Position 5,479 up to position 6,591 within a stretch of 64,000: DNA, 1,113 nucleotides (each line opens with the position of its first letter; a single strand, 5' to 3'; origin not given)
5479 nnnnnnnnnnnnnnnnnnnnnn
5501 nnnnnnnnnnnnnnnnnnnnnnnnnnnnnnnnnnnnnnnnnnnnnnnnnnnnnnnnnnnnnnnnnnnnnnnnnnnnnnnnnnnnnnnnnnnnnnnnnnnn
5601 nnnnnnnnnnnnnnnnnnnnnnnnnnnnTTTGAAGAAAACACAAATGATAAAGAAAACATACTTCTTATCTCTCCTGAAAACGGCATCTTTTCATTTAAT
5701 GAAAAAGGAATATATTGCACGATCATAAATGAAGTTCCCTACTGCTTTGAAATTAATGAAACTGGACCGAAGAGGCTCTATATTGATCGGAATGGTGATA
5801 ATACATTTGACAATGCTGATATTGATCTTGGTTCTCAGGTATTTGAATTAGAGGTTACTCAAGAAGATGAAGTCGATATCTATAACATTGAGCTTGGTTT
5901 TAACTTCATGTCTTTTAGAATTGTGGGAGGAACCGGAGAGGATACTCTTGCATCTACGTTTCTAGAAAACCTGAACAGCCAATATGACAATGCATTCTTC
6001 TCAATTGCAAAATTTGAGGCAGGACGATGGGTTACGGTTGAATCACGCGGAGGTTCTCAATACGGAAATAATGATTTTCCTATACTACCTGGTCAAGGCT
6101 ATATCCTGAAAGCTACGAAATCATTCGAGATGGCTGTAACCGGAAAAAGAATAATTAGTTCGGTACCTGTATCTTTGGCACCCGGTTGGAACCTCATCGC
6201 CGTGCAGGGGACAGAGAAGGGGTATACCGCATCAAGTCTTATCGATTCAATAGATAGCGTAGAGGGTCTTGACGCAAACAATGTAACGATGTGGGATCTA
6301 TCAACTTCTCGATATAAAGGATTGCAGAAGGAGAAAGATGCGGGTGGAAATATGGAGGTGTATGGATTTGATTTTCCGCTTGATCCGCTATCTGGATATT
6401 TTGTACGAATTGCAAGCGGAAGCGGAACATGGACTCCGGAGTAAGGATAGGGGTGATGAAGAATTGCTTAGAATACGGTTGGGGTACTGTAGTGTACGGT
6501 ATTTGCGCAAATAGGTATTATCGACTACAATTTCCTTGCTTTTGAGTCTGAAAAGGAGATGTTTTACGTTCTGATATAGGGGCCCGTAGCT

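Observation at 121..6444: Tandem pair of giant Cys-rich, membrane-anchored surface proteins with a PAP-N/FN3-like domain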

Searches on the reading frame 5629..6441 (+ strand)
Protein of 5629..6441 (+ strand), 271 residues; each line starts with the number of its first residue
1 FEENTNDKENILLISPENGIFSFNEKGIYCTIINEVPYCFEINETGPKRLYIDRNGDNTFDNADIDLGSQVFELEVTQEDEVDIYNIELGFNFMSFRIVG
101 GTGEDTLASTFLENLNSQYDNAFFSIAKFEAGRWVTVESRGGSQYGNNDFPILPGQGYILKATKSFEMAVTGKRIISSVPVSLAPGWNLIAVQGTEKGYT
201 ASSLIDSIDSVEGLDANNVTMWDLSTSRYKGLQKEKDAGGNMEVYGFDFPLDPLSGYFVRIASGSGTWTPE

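Call 25: search_solved_structures(query=A1, max_evalue=1, show_alignments=2)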
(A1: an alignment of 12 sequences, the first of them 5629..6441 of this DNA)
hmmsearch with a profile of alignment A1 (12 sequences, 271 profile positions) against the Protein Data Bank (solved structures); distinct sequences matched with E-value up to 1: 3.
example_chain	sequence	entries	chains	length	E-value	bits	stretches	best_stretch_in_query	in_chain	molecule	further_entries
4jg2_A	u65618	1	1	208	0.29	13.6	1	173-218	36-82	Phage-related protein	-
2ril_A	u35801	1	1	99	0.62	12.5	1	197-244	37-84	Antibiotic biosynthesis monooxygenase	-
2lgo_A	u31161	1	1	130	0.94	11.9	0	122-184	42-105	FKBP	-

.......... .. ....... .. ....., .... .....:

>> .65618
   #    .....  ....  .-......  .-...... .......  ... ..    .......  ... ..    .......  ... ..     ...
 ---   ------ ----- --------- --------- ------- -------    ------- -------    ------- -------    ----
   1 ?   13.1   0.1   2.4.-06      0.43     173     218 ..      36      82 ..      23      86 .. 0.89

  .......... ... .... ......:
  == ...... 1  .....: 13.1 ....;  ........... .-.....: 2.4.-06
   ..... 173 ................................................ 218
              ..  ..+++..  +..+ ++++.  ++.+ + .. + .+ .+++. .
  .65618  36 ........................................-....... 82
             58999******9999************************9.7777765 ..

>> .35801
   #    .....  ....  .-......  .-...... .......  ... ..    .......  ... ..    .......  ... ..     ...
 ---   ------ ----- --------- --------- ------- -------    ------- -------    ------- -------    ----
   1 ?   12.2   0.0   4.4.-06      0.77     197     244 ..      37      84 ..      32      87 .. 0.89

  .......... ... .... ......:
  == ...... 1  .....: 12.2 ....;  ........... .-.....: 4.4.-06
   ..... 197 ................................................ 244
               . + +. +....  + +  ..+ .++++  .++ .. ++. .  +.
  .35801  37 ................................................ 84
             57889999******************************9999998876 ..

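Call 32: predict_structure(alignment_id=A1)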
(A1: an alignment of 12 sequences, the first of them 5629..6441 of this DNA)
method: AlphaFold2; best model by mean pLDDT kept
length: 271 residues; sequences in the alignment: 12
mean_pLDDT: 83.9   pTM: 0.71
mean pLDDT of the five models: 83.9, 80.2, 77.9, 77.6, 75.3
residues with pLDDT >= 90: 101; 70-90: 142; 50-70: 12; < 50: 16
segments of 3 or more residues with pLDDT < 50: 1-8, 101-104, 142-145
pLDDT, mean of each block of 10 residues (from residue 1): 41 78 83 82 83 83 83 77 90 84 68 89 91 83 58 90 92 78 93 87 97 96 88 91 94 94 93 84
secondary structure, 60 per line:
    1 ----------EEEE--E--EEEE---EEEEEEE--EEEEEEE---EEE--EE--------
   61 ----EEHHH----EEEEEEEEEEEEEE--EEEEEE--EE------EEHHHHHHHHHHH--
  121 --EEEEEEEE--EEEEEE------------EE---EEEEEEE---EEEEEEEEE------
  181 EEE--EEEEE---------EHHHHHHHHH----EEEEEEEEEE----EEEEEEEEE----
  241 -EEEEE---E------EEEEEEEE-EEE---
elements in order: E11-14 E20-23 E27-33 E36-42 E46-48 E74-87 E90-95 H108-118 E123-130 E133-138 E156-162 E166-174 E181-183 E186-190 H201-209 E214-223 E228-236 E242-246 E257-264 E266-268

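Call 33: search_protein_representatives(alignment_id=A1)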
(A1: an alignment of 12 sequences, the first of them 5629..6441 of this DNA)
Query: 12 sequences, 271 profile positions. Proteins with E-value up to 0.001 (for the whole library): 3060; up to 1e-10: 1118; up to 1e-30: 592. The best 150 are listed.
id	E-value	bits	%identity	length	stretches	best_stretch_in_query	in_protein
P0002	5.4e-105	366.9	-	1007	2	4-271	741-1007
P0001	2.1e-104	365.0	-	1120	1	3-271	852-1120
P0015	2.3e-103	361.6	-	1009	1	5-271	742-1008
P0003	5.8e-103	360.3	-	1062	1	5-271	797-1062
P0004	3.8e-95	334.7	-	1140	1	7-271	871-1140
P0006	3.7e-93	328.1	-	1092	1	3-271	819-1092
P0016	7.7e-93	327.1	-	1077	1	4-271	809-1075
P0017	8.3e-90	317.1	-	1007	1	8-271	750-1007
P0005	1.6e-89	316.2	-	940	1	3-271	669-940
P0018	3.0e-89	315.3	-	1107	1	8-270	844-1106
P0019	1.1e-87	310.2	-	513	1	9-270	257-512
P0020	2.1e-87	309.3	-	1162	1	6-271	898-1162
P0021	1.1e-86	306.9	-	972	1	7-270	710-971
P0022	1.3e-86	306.6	-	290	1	19-271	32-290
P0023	5.3e-86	304.7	-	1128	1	6-271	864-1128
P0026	1.6e-84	299.8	-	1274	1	7-270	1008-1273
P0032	1.0e-82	293.9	-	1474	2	8-271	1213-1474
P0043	2.3e-78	279.6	-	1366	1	6-271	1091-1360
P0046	5.6e-77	275.1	-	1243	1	5-271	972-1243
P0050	4.2e-75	268.9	-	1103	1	7-265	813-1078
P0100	5.1e-66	239.1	-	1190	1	3-263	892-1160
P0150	2.8e-62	226.9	-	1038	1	7-271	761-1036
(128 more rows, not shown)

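Call 39: fold_search(model_id=the predicted structure, library=pdb)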
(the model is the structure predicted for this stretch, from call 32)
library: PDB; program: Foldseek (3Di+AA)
matches with E <= 10: 475; with E <= 0.001: 0
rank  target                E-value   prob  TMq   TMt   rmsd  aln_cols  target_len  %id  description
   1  2zai_D                1.3e-02  0.07  0.09  0.06  20.5       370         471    8  Crystal structure of the soluble domain of STT3 from P. furiosus (released 2007-12-11)
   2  2zag_D                5.6e-02  0.09  0.13  0.09  20.6       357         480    9  Crystal structure of the SeMet-substituted soluble domain of STT3 from P. furiosus (released 2007-12-11)
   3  2zag_B                8.5e-02  0.08  0.13  0.09  19.6       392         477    8  Crystal structure of the SeMet-substituted soluble domain of STT3 from P. furiosus (released 2007-12-11)
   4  9ixi_E                1.8e-01  0.03  0.10  0.08  28.6       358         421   10  VLP structure of Chikungunya virus, 2f block. (released 2025-11-19)
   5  4p99_A                1.9e-01  0.04  0.09  0.07  28.8       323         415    9  Ca2+-stabilized adhesin helps an Antarctic bacterium reach out and bind ice (released 2014-06-18)
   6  5t9a_A                2.5e-01  0.02  0.08  0.04  18.5       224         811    7  Crystal structure of BuGH2Cwt (released 2017-09-13)
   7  9nrx_Q                2.8e-01  0.04  0.12  0.10  28.8       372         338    6  Venezuelan Equine Encephalitis Virus in complex with the single domain antibody V2B3 (released 2025-12-03)
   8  5t9a_C                3.3e-01  0.02  0.09  0.05  17.6       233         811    5  Crystal structure of BuGH2Cwt (released 2017-09-13)
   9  3am2                  3.5e-01  0.05  0.12  0.11  21.0       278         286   10  Clostridium perfringens enterotoxin (released 2011-04-13)
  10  6nk5_E                3.5e-01  0.02  0.10  0.07  28.9       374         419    8  Electron Cryo-Microscopy Of Chikungunya VLP (released 2019-05-22)
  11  3smh_D                3.6e-01  0.09  0.15  0.12  16.3       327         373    6  Crystal structure of major peanut allergen Ara h 1 (released 2012-02-15)
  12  9iz9_E                3.6e-01  0.03  0.13  0.10  29.2       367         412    7  VLP structure of Chikungunya virus complexed with C37 Fab, 2f block. (released 2025-08-06)
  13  4kbx                  4.2e-01  0.18  0.12  0.09  11.4        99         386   11  Crystal structure of the pyridoxal-5'-phosphate dependent protein yhfx from escherichia coli (released 2014-05-21)
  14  7u1j_C                4.5e-01  0.08  0.16  0.13  18.4       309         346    6  Crystal structure of Pisum sativum convicilin (released 2022-03-30)
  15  3zix_A                4.5e-01  0.04  0.12  0.12  21.6       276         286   12  Clostridium perfringens Enterotoxin with the N-terminal 37 residues deleted (released 2014-01-29)
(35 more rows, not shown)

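Call 49: search_protein_families(library=ncbifam, proteins=[P0015], max_evalue=1)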
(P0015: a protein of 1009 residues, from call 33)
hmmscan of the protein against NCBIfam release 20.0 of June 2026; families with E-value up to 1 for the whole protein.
P0015 (1009 aa): 0 families

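Call 53: list_cluster_members(proteins=[P0015, P0017, P0020, P0026, P0032, P0043, P0050, P0100, P0150, P0046])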
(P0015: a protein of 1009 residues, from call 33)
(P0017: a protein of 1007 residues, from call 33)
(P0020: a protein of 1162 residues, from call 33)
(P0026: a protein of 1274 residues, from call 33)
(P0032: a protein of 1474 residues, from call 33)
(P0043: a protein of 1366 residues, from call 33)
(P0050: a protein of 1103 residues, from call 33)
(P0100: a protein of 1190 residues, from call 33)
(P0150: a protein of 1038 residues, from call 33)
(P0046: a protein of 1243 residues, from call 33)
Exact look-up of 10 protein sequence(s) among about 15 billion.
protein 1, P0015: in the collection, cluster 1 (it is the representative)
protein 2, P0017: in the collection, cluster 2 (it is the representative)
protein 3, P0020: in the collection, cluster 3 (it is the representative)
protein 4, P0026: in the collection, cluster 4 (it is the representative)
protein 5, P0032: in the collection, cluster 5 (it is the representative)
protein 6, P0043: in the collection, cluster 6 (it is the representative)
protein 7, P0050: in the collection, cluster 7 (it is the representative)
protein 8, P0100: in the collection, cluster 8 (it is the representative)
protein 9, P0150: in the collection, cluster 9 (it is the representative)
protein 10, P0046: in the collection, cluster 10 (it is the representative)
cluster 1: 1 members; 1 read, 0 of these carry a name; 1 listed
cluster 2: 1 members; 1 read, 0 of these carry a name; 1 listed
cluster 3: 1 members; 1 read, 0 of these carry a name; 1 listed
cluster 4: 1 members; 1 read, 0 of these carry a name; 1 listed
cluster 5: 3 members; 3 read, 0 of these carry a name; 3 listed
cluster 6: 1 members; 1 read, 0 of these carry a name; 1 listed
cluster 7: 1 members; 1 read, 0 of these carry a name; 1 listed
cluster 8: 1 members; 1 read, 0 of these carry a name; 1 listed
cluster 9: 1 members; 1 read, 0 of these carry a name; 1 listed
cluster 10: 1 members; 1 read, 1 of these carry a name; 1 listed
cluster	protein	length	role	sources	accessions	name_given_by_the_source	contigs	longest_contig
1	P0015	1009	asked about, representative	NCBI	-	-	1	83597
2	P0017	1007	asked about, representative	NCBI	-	-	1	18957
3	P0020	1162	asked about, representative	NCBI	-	-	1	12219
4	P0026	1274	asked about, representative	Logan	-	-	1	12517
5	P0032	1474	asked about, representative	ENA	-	-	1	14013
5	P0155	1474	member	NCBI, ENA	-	-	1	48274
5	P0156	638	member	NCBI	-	-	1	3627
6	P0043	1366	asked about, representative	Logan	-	-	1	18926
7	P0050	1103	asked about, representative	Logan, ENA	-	-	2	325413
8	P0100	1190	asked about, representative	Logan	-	-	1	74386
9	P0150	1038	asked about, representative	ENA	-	-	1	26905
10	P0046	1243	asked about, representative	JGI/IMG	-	hypothetical protein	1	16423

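Call 57: search_protein_families(library=pfam, alignment_id=A1, max_evalue=5)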
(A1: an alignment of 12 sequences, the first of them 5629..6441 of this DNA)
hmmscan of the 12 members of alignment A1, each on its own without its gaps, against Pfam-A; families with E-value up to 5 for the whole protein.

A. member 1, window:5629-6441:+ (271 aa): 0 families

B. families by the number of members that match (of 12 scanned): 6 families
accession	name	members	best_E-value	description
PF21585.2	A-ATP_synth_H_N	1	0.043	Archaeal A-ATP synthase, subunit H, N-terminal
PF22143.2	ScpA_C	1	0.083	C5a peptidase, fibronectin type III domain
PF25513.1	P2_C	1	0.13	Viral coat protein P2 C-terminal domain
PF13202.12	EF-hand_5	1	0.16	EF hand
PF03736.22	EPTP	1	0.24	EPTP domain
PF22026.2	Alpha-amylase_C_2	1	2.4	Alpha-amylase C-terminal domain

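Call 58: fold_search(model_id=the predicted structure, library=viral)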
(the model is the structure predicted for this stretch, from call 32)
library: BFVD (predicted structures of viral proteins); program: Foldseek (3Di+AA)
matches with E <= 10: 521; with E <= 0.001: 0
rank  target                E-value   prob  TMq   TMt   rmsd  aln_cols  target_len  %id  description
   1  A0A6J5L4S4            4.9e-02  0.16  0.14  0.19  16.5       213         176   11  Uncharacterized protein [uncultured Caudovirales phage]
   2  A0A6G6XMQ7            1.1e-01  0.11  0.14  0.09  22.0       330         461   10  (no name in the UniProt tables at hand)
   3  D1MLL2                1.3e-01  0.06  0.10  0.07  21.6       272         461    8  Sigma 1 protein [Mammalian orthoreovirus 2]
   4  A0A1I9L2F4            2.3e-01  0.05  0.12  0.11  17.8       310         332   11  DUF2793 domain-containing protein [Xanthomonas phage XAJ2]
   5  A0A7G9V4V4            2.7e-01  0.06  0.13  0.13  18.6       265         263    7  (no name in the UniProt tables at hand)
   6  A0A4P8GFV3            2.9e-01  0.04  0.12  0.12  18.9       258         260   10  (no name in the UniProt tables at hand)
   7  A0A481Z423            2.9e-01  0.02  0.10  0.08  24.0       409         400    7  Uncharacterized protein [Pithovirus LCPAC102]
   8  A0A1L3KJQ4            3.0e-01  0.04  0.13  0.10  21.9       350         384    8  (no name in the UniProt tables at hand)
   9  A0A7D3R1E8            3.2e-01  0.06  0.12  0.16  17.1       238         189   12  Uncharacterized protein [Fadolivirus FV1/VV64]
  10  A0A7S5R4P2            3.4e-01  0.05  0.12  0.04  19.3       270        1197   10  Uncharacterized protein [Bacteroides phage crAss002]
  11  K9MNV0                4.1e-01  0.03  0.12  0.08  37.6       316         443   10  Fiber [Bovine adenovirus 6]
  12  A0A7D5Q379            4.3e-01  0.03  0.12  0.09  21.7       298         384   11  (no name in the UniProt tables at hand)
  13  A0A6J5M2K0            5.6e-01  0.23  0.16  0.33   8.6       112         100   10  Uncharacterized protein [uncultured Caudovirales phage]
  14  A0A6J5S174            5.6e-01  0.09  0.12  0.07  17.4       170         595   12  Uncharacterized protein [uncultured Caudovirales phage]
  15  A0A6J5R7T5            5.6e-01  0.04  0.13  0.06  22.3       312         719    8  Fibronectin type III [uncultured Caudovirales phage]
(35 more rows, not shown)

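Call 64: search_dna_similar(query=window:5629-6441:+, collection=phages, mode=protein, max_evalue=0.001)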
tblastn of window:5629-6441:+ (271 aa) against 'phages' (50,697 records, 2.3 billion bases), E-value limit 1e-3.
No match.

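Call 82: find_homologous_proteins(query=A4, max_evalue=0.001)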
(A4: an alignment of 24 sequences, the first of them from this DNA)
Query A4 (24 sequences) (271 aa, profile of the alignment): 68 proteins with E <= 0.001 among 4102 candidates.
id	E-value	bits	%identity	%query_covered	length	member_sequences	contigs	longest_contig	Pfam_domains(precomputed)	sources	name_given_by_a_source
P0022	1.0e-79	286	48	91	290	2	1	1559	-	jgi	-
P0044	2.4e-75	272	43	96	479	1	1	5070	-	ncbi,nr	ncbi:MAG: hypothetical protein U9Q67_00870, partial [Patescibacteria group bacterium]|nr:hypothetica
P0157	3.6e-75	271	38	82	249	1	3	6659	-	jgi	jgi:hypothetical protein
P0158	1.9e-64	236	40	68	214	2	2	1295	-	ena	-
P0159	3.4e-57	212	51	58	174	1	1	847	-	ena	-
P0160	4.2e-57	212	28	82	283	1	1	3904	-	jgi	jgi:hypothetical protein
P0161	2.0e-56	209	25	82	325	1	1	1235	-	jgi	jgi:hypothetical protein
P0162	4.1e-56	208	23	82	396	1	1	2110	-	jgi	jgi:hypothetical protein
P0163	7.9e-55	204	45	67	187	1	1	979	-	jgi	jgi:hypothetical protein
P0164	1.2e-54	204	45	51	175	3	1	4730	-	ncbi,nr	ncbi:MAG TPA: hypothetical protein PKW94_02355, partial [Candidatus Dojkabacteria bacterium]|nr:hypo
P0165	2.6e-54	203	23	80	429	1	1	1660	-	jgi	jgi:hypothetical protein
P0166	2.0e-53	200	42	66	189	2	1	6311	-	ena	-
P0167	1.1e-52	197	42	61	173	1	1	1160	-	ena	-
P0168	1.3e-52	197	25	92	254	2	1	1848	-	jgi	jgi:hypothetical protein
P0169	2.4e-50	190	44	54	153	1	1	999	-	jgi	jgi:hypothetical protein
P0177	6.6e-22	96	28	68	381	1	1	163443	-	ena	-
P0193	4.2e-12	64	20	99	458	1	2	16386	PF16656.12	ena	-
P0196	9.9e-12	63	22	65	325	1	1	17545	PF00932.26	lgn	-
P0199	1.1e-9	56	27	67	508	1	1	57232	PF13205.13,PF13750.13,PF19077.7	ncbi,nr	ncbi:MAG: Ig-like domain-containing protein, partial [bacterium]|nr:Ig-like domain-containing protei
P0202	2.8e-8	52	25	22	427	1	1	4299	PF00756.27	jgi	jgi:enterochelin esterase-like enzyme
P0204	6.1e-8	51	28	58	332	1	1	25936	-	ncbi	-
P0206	2.1e-7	49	32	17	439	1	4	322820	PF14099.14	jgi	jgi:hypothetical protein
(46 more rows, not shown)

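Call 91: search_protein_families(library=pfam, proteins=[P0206, P0202, P0199, P0177, P0196, P0193, P0204], max_evalue=0.01)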
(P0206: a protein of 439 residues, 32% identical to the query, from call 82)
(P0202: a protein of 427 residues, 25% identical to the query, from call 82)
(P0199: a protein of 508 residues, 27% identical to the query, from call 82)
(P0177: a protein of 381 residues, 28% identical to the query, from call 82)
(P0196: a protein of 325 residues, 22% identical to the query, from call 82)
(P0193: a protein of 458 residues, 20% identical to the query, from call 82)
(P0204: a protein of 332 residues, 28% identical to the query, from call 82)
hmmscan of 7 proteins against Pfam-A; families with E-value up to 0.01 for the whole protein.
P0206 (439 aa): 1 family
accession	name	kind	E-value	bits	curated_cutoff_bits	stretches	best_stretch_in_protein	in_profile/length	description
PF14099.13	Polysacc_lyase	-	5.2e-18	66.1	29.9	1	46-249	10-210/210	Polysaccharide lyase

P0202 (427 aa): 3 families
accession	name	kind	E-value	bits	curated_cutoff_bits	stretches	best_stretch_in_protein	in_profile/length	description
PF00756.26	Esterase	-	1e-17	65.2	22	1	31-233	1-235/251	Putative esterase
PF01738.24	DLH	-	0.0027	17.8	21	1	141-241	103-194/217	Dienelactone hydrolase family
PF02230.22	Abhydrolase_2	-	0.0077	16.5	23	0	118-238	88-204/217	Phospholipase/Carboxylesterase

P0199 (508 aa): 3 families
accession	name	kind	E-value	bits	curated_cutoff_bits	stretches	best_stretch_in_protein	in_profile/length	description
PF13205.12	Big_5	-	2.6e-17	63.9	23.6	1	229-321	1-105/105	Bacterial Ig-like domain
PF19077.6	Big_13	-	3.5e-12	47.1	27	2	62-141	21-102/102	Bacterial Ig-like domain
PF13750.12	Big_3_3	-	7.2e-07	29.4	27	1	101-155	3-60/157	Bacterial Ig-like domain (group 3)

P0177 (381 aa): 0 families

P0196 (325 aa): 1 family
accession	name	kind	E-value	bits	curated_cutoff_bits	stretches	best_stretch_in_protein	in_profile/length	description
PF00932.25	LTD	-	4.4e-11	43.6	34.3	1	20-115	2-108/109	Lamin Tail Domain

P0193 (458 aa): 2 families
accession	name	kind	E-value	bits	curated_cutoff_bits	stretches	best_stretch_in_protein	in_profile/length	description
PF16656.11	Pur_ac_phosph_N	-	8.7e-06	26.7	30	1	92-155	14-82/93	Purple acid Phosphatase, N-terminal domain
PF00041.27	fn3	-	0.0097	16.5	25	0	81-160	4-73/84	Fibronectin type III domain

P0204 (332 aa): 0 families

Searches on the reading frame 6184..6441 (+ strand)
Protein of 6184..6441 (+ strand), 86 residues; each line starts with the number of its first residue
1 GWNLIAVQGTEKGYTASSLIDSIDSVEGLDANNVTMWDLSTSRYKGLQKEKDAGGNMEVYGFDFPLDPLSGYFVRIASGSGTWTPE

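Call 41: find_related_loci(query=A3, collection=genome_contigs, flank=10000)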
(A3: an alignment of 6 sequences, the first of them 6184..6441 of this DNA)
Query A3 (86 aa) in genome_contigs; peptide patterns used: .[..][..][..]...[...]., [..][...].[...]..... (x = any residue, [..] = any of these).
38 stretches matched a pattern; 2 encode a relative of the query (tblastn E <= 1e-3); 2 distinct loci.
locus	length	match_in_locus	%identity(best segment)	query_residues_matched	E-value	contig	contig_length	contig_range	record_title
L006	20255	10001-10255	65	1-85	2e-37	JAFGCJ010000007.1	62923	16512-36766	MAG: Candidatus Dojkabacteria bacterium isolate Zod_Metabat.1102 k87_15057190, whole genome shotgun sequence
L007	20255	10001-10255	59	1-85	4e-32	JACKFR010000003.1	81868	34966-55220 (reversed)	MAG: Candidatus Nomurabacteria bacterium isolate HK-STAS-PATE-7 HK-STAS-PATE-7_3, whole genome shotgun sequence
